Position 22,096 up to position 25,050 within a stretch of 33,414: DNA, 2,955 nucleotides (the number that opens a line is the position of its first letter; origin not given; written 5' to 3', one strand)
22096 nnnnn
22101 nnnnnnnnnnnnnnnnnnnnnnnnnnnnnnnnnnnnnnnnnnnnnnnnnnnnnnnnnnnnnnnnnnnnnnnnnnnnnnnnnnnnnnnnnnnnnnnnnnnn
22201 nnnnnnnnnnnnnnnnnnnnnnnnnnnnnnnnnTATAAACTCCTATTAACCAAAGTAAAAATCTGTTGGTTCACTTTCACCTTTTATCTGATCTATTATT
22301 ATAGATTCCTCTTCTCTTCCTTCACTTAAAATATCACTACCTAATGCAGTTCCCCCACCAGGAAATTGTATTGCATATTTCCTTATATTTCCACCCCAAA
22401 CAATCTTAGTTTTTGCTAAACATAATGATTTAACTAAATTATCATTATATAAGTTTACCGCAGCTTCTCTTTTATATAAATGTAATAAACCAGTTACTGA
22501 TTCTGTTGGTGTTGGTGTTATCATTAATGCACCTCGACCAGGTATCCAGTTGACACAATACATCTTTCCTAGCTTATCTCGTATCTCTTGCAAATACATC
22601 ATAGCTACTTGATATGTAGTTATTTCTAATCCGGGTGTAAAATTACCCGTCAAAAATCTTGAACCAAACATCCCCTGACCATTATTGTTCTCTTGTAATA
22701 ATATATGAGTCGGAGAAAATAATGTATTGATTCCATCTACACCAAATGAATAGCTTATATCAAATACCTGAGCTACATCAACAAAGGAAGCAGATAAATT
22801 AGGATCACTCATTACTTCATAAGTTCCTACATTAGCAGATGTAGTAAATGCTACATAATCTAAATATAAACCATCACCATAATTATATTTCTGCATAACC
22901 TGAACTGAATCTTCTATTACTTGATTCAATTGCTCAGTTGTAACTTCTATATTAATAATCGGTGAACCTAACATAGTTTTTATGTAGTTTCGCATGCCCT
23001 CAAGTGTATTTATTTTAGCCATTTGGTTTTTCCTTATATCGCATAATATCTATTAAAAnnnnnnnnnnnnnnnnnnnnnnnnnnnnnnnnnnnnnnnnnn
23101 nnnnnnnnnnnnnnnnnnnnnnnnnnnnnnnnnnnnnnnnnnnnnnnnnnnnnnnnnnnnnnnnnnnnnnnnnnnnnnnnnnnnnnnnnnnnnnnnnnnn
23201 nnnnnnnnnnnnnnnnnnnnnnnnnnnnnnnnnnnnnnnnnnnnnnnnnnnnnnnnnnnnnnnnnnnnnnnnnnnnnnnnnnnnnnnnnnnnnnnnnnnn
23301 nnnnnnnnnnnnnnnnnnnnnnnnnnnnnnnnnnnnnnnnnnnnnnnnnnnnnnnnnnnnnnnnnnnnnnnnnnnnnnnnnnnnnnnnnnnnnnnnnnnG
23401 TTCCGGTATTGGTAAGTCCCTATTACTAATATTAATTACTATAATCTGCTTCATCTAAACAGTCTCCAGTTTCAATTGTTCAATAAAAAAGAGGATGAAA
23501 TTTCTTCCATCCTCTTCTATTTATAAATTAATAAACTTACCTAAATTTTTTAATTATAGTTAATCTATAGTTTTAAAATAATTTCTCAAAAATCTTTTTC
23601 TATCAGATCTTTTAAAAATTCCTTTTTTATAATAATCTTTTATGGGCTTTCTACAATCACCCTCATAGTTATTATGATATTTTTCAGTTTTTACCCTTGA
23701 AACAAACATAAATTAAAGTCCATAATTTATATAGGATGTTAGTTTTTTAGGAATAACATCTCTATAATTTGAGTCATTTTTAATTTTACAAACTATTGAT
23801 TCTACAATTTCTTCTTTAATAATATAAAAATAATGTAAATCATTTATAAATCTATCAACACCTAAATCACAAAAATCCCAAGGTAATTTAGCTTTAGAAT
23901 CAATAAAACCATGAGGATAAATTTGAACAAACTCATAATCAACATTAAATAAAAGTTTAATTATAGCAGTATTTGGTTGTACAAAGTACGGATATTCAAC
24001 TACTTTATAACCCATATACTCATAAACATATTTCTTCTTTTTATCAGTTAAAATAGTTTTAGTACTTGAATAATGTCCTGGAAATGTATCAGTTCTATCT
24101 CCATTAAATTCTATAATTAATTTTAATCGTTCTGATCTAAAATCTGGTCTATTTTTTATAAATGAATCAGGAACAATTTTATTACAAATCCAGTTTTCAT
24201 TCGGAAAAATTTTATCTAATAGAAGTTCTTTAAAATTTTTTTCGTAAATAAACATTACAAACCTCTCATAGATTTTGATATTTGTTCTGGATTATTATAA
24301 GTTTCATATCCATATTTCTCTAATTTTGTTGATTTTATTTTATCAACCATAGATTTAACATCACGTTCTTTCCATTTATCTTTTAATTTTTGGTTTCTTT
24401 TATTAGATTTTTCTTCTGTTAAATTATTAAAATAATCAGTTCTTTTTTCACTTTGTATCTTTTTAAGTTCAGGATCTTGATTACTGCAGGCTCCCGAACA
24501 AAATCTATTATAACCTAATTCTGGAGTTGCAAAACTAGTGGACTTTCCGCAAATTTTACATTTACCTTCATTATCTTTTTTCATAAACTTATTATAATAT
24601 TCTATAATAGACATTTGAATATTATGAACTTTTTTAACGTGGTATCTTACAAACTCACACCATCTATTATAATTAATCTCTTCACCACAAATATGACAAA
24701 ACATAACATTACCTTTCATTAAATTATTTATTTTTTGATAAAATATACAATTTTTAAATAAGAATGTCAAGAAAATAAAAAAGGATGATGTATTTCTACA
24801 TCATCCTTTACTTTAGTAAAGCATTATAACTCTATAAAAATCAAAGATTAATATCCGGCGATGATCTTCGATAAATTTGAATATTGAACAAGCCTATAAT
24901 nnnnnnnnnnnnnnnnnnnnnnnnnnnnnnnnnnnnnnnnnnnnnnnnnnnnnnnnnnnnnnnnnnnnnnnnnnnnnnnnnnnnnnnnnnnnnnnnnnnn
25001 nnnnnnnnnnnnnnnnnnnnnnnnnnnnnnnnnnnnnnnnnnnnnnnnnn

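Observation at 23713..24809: Second Vsr-like homing endonuclease split into DNA-binding and nuclease ORFs (TAATG junction), flanked by a strong terminator and a sigma70-like promoter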

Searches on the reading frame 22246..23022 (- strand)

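Call 5: search_protein_families(library=pfam, proteins=[window:22246-23022:-], max_evalue=1)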
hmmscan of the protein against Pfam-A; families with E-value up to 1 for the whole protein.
window:22246-23022:- (258 aa): 0 families

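Call 6: search_protein_families(library=phrogs, proteins=[window:22246-23022:-], max_evalue=0.01)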
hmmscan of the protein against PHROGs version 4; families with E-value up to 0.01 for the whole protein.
window:22246-23022:- (258 aa): 1 family
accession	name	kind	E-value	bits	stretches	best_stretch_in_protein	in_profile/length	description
phrog_211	-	connector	6.4e-16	58.8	1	3-249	723-962/976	head-tail adaptor Ad2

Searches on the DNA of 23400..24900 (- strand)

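Call 11: search_dna_similar(query=window:23400-24900:-, collection=phages, mode=distant)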
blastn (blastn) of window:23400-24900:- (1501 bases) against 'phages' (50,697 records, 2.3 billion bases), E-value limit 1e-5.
No match.

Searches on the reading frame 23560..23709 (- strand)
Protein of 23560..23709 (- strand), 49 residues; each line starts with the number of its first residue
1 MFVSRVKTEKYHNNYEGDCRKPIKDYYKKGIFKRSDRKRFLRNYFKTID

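Call 5: search_protein_families(library=pfam, proteins=[window:23560-23709:-], max_evalue=1)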
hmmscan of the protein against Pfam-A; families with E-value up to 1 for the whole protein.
window:23560-23709:- (49 aa): 0 families

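Call 6: search_protein_families(library=phrogs, proteins=[window:23560-23709:-], max_evalue=0.01)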
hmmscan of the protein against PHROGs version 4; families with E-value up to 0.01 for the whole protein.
window:23560-23709:- (49 aa): 0 families

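Call 88: search_protein_families(library=pfam, proteins=[window:23560-23709:-], max_evalue=0.001)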
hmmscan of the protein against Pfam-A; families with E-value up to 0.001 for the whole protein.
window:23560-23709:- (49 aa): 0 families
